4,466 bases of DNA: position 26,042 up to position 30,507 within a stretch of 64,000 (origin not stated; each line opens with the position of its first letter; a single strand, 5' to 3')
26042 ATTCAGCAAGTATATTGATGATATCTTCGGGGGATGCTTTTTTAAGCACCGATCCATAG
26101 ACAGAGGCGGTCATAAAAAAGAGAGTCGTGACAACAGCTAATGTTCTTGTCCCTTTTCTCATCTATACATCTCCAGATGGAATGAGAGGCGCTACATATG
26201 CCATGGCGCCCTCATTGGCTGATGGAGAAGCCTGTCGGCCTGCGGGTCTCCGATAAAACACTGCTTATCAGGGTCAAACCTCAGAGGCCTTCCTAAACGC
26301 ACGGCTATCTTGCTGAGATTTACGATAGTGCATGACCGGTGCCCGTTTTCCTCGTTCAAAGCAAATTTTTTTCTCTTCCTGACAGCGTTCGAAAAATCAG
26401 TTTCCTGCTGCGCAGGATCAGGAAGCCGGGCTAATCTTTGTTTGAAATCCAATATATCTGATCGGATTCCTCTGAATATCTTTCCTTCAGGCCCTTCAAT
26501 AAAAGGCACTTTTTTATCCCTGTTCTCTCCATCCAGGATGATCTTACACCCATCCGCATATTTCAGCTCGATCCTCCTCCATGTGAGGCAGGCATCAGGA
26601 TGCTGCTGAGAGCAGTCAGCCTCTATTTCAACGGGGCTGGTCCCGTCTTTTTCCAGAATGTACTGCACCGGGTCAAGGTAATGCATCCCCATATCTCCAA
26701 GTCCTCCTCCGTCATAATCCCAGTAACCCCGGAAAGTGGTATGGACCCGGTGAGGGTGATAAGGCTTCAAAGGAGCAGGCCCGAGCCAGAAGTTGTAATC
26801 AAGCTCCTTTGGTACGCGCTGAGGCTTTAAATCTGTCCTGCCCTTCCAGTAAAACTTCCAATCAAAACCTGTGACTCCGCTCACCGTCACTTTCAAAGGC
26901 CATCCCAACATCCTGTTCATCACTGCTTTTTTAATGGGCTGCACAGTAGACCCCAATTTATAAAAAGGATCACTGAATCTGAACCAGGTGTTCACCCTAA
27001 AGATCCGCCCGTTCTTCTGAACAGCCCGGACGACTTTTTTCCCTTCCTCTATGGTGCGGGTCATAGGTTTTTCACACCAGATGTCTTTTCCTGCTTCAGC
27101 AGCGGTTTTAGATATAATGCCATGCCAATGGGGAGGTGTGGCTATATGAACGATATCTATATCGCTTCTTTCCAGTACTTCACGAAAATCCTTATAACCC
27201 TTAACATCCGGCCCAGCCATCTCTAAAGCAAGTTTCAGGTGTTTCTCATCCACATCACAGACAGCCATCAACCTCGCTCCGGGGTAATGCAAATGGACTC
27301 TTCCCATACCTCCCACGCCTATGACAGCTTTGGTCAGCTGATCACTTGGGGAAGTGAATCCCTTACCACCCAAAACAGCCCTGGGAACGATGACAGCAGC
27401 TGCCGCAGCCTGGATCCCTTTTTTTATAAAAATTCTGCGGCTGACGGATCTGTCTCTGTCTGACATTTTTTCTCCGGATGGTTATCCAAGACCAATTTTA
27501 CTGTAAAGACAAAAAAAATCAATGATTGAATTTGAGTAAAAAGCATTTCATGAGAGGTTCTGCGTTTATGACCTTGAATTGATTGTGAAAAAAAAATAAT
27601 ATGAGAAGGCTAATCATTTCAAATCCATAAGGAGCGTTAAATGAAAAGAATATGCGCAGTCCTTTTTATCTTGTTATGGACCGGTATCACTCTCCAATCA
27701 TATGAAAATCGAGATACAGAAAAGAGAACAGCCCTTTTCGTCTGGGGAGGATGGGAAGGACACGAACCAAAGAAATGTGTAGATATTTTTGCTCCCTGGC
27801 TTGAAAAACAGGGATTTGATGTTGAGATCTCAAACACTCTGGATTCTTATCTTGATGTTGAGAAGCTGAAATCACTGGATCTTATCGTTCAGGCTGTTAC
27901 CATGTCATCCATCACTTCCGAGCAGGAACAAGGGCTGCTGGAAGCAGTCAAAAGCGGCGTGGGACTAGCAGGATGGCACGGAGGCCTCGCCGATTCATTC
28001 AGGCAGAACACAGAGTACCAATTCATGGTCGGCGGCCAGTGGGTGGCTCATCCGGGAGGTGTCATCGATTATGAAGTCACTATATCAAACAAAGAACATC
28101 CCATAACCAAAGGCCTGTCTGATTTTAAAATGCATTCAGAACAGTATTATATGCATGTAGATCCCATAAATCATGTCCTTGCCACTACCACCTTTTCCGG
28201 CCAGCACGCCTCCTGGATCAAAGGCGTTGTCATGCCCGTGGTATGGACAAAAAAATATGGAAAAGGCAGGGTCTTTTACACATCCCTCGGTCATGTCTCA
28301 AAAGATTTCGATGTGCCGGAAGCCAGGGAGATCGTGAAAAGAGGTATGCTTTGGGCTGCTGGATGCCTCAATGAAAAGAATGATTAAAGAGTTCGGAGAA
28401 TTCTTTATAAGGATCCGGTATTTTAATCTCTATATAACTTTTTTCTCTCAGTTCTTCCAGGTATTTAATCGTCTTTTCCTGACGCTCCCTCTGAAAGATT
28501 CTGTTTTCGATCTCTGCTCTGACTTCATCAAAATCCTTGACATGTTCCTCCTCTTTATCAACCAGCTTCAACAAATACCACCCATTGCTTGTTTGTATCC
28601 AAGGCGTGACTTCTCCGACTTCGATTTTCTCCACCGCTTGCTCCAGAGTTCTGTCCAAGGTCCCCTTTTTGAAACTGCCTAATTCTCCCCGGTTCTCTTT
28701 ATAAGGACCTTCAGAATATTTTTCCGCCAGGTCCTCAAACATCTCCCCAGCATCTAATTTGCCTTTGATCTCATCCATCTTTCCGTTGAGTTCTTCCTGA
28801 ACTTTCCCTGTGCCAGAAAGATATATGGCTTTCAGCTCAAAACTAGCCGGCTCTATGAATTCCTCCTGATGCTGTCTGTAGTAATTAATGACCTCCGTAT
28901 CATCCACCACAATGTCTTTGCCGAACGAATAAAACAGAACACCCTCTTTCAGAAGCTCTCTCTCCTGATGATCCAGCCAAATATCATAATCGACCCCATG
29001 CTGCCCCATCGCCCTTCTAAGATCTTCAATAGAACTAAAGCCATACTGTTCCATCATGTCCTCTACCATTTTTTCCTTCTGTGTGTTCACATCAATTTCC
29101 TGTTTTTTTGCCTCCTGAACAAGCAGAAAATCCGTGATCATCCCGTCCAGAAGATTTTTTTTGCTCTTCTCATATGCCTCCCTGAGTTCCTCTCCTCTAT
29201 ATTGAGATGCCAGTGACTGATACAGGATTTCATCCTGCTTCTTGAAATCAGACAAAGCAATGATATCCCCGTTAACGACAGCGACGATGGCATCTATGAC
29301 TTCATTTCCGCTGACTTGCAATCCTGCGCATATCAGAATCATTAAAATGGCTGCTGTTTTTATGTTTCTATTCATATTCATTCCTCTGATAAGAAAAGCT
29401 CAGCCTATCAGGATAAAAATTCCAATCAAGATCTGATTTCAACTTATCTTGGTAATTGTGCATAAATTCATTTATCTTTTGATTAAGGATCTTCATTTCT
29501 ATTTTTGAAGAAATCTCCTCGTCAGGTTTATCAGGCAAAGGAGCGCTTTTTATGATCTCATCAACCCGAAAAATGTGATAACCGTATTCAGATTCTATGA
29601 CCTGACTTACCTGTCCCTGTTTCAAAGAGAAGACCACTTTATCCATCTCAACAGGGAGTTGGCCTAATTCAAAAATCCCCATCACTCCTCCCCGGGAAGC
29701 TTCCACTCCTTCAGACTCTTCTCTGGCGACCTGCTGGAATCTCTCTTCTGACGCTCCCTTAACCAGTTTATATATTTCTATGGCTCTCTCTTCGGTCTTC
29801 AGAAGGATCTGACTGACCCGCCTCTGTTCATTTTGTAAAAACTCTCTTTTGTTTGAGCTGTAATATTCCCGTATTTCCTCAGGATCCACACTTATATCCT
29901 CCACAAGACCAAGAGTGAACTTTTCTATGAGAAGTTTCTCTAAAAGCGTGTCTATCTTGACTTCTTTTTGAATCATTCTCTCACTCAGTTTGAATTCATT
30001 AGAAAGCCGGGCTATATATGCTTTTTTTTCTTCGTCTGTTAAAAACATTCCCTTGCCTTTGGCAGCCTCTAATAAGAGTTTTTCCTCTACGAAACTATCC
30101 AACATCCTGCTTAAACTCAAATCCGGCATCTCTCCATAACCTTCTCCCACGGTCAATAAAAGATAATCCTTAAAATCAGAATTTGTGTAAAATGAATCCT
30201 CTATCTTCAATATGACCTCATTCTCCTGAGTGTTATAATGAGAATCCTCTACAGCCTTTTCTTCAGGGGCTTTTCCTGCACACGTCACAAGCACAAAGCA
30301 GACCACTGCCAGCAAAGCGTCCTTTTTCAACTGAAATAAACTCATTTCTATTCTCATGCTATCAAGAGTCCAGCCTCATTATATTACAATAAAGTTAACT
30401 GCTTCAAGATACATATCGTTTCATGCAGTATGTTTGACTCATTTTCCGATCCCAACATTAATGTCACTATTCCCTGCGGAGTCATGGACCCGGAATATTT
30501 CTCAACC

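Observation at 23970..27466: Duplicated two-gene module: Tat-Gfo/Idh/MocA followed by a large secreted HEAT-repeat protein (second instance of 4044-7377)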

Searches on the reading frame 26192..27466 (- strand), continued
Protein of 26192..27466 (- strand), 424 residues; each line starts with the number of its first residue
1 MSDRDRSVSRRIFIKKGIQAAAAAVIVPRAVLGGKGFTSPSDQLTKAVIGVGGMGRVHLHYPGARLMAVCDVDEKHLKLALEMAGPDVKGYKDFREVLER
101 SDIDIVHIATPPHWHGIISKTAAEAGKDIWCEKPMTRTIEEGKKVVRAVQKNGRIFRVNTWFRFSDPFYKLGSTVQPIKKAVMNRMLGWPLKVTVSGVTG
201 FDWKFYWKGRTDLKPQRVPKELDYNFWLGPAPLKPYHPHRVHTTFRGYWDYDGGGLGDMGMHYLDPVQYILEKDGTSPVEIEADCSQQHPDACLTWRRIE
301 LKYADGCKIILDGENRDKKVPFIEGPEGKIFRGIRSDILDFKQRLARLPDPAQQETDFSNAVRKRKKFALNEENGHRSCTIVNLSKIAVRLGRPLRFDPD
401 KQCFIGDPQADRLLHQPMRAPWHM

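Call 67: find_encoding_contigs(protein=P0288, flank=5000, max_places=1)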
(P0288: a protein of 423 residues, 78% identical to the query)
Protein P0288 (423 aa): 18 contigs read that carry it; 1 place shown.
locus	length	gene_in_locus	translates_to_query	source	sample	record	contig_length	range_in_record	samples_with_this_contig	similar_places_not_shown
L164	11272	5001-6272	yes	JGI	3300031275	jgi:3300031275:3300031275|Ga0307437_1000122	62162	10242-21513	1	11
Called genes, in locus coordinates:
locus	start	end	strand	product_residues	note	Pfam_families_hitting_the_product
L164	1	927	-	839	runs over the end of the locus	PF01074:Glyco_hydro_38N, PF09261:Alpha-mann_mid, PF07748:Glyco_hydro_38C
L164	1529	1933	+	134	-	PF02687:FtsX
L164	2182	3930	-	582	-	PF01081:Aldolase, PF00294:PfkB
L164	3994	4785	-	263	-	PF00106:adh_short, PF08659:KR, PF13561:adh_short_C2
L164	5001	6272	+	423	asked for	PF01408:GFO_IDH_MocA, PF19051:GFO_IDH_MocA_C2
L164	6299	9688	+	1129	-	PF13646:HEAT_2, PF06439:3keto-disac_hyd, PF20407:DUF1583_N (faint), PF06439:3keto-disac_hyd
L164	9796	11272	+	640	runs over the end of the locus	PF02838:Glyco_hydro_20b, PF00728:Glyco_hydro_20, PF13287:Fn3_assoc, PF13290:CHB_HEX_C_1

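Call 68: find_encoding_contigs(protein=P0343, flank=5000, max_places=1)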
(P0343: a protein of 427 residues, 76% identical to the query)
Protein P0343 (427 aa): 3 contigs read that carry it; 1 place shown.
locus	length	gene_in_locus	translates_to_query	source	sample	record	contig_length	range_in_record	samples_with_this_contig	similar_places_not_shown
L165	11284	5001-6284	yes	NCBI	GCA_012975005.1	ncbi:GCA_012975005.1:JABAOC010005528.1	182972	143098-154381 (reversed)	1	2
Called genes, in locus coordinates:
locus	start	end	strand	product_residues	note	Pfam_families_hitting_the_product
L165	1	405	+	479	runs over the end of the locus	PF00324:AA_permease, PF13520:AA_permease_2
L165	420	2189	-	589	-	PF00246:Peptidase_M14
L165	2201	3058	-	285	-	PF02633:Creatininase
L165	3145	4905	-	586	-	PF00474:SSF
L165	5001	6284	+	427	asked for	PF01408:GFO_IDH_MocA, PF19051:GFO_IDH_MocA_C2, PF22725:GFO_IDH_MocA_C3 (faint)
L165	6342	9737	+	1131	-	PF03130:HEAT_PBS (faint), PF02985:HEAT (faint), PF13646:HEAT_2, PF06439:3keto-disac_hyd, PF20407:DUF1583_N (faint), PF06439:3keto-disac_hyd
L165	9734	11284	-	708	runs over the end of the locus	PF20094:GWxTD_dom, PF12895:ANAPC3 (faint), PF23914:TPR_CcmH_CycH (faint), PF13181:TPR_8 (faint), PF13428:TPR_14 (faint), PF14559:TPR_19 (faint), PF00515:TPR_1 (weak), PF07719:TPR_2 (weak)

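Call 69: find_encoding_contigs(protein=P0370, flank=5000, max_places=1)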
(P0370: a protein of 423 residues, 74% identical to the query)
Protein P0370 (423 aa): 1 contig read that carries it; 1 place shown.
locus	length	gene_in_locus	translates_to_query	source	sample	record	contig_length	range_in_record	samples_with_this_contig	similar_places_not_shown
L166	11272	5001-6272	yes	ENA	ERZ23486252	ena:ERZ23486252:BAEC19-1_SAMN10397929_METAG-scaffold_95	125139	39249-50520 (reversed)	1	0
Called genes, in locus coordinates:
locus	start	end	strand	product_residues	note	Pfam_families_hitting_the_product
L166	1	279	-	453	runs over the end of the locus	-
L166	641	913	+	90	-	-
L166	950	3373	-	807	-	PF12704:MacB_PCD, PF02687:FtsX, PF12704:MacB_PCD, PF02687:FtsX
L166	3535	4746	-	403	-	PF13372:Alginate_exp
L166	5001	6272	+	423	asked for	PF01408:GFO_IDH_MocA, PF19051:GFO_IDH_MocA_C2, PF22725:GFO_IDH_MocA_C3 (faint)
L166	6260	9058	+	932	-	PF13646:HEAT_2, PF06439:3keto-disac_hyd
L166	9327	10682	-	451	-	PF02518:HATPase_c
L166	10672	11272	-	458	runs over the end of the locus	PF00072:Response_reg, PF00158:Sigma54_activat, PF14532:Sigma54_activ_2, PF00004:AAA (weak), PF07724:AAA_2 (weak), PF07728:AAA_5, PF25601:AAA_lid_14, PF02954:HTH_8, +1 more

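Call 70: find_encoding_contigs(protein=P0284, flank=5000, max_places=1)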
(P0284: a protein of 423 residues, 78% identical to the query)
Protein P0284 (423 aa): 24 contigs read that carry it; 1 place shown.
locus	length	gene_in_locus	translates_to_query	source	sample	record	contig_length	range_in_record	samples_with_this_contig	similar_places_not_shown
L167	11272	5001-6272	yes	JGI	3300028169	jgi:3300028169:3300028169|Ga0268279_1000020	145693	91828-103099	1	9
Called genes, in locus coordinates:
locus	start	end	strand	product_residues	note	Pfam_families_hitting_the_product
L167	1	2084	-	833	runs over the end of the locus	PF01074:Glyco_hydro_38N, PF09261:Alpha-mann_mid, PF07748:Glyco_hydro_38C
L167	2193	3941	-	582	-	PF01081:Aldolase, PF00294:PfkB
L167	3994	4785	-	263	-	PF00106:adh_short, PF08659:KR, PF13561:adh_short_C2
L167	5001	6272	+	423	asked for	PF01408:GFO_IDH_MocA, PF19051:GFO_IDH_MocA_C2, PF22725:GFO_IDH_MocA_C3 (faint)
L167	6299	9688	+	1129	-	PF13646:HEAT_2, PF06439:3keto-disac_hyd, PF20407:DUF1583_N (faint), PF06439:3keto-disac_hyd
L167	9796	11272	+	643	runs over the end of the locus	PF02838:Glyco_hydro_20b, PF00728:Glyco_hydro_20, PF13287:Fn3_assoc, PF13290:CHB_HEX_C_1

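Call 71: find_encoding_contigs(protein=P0384, flank=5000, max_places=1)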
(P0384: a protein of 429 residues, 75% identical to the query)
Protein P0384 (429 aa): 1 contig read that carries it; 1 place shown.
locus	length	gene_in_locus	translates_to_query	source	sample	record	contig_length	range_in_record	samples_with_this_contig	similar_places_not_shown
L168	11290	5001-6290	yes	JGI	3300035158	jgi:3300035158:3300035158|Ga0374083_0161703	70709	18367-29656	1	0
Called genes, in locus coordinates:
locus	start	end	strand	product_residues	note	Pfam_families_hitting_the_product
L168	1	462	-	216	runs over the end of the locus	PF00293:NUDIX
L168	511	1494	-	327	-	PF20208:ARPP-1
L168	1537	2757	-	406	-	PF12705:PDDEXK_1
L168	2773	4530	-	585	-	PF00246:Peptidase_M14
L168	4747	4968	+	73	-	-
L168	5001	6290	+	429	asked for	PF01408:GFO_IDH_MocA, PF19051:GFO_IDH_MocA_C2, PF22725:GFO_IDH_MocA_C3 (faint)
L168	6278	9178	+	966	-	PF13646:HEAT_2, PF06439:3keto-disac_hyd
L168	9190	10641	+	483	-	PF00144:Beta-lactamase, PF11954:DUF3471 (weak)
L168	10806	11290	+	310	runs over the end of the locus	PF01261:AP_endonuc_2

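Call 72: find_encoding_contigs(protein=P0391, flank=5000, max_places=1)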
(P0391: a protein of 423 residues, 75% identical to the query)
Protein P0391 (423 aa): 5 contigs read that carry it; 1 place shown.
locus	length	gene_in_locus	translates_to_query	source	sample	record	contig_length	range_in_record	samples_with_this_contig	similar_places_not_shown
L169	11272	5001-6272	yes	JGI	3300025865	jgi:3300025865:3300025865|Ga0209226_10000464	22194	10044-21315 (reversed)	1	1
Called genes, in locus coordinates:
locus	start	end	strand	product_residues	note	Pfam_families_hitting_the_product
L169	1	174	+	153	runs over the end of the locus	PF04307:YdjM (weak)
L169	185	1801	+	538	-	PF02652:Lactate_perm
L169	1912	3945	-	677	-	PF26550:Tricorn_2nd, PF00930:DPPIV_N (faint), PF25174:Beta-prop_THOC3 (faint), PF26549:Tricorn_N, PF07676:PD40 (weak), PF00326:Peptidase_S9, PF01738:DLH, PF20434:BD-FAE, +2 more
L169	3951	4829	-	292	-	PF02353:CMAS (weak), PF06325:PrmA, PF13649:Methyltransf_25, PF13847:Methyltransf_31, PF08241:Methyltransf_11, PF08242:Methyltransf_12 (faint)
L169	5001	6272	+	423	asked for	PF01408:GFO_IDH_MocA, PF19051:GFO_IDH_MocA_C2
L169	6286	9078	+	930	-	PF02985:HEAT (faint), PF13646:HEAT_2, PF06439:3keto-disac_hyd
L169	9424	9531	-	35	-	-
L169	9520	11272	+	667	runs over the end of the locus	PF00082:Peptidase_S8, PF18998:Flg_new_2 (weak)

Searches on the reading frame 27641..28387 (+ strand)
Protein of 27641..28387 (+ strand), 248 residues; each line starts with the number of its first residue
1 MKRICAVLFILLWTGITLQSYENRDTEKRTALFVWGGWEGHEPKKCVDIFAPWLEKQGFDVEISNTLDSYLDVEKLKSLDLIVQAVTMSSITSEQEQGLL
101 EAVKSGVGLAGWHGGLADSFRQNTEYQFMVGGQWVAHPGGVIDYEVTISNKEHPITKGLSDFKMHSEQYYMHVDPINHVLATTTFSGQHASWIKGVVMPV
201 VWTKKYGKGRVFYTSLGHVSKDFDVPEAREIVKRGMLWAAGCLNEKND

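Call 8: search_protein_families(library=pfam, proteins=[window:27641-28387:+], max_evalue=0.001)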
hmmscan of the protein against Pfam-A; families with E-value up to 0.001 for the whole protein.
window:27641-28387:+ (248 aa): 1 family
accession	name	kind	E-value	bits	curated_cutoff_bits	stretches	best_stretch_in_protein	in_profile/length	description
PF06283.17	ThuA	-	5.6e-52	177.5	33.4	1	31-239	2-209/209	Trehalose utilisation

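Call 9: search_protein_families(library=ncbifam, proteins=[window:27641-28387:+], max_evalue=0.01)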
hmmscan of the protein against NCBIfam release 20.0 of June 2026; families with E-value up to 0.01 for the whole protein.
window:27641-28387:+ (248 aa): 0 families

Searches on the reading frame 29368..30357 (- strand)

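Call 24: search_protein_families(library=pfam, proteins=[window:29368-30357:-], max_evalue=0.001)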
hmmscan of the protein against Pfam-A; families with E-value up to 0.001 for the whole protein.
window:29368-30357:- (329 aa): 3 families
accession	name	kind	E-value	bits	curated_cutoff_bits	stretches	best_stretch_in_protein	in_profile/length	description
PF13145.12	Rotamase_2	-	4.6e-23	82.7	27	1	157-275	1-115/121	PPIC-type PPIASE domain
PF00639.27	Rotamase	-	2e-18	67.6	21.7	1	188-266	18-96/97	PPIC-type PPIASE domain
PF13616.12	Rotamase_3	-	2.7e-13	50.9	22.5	1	175-267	12-114/116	PPIC-type PPIASE domain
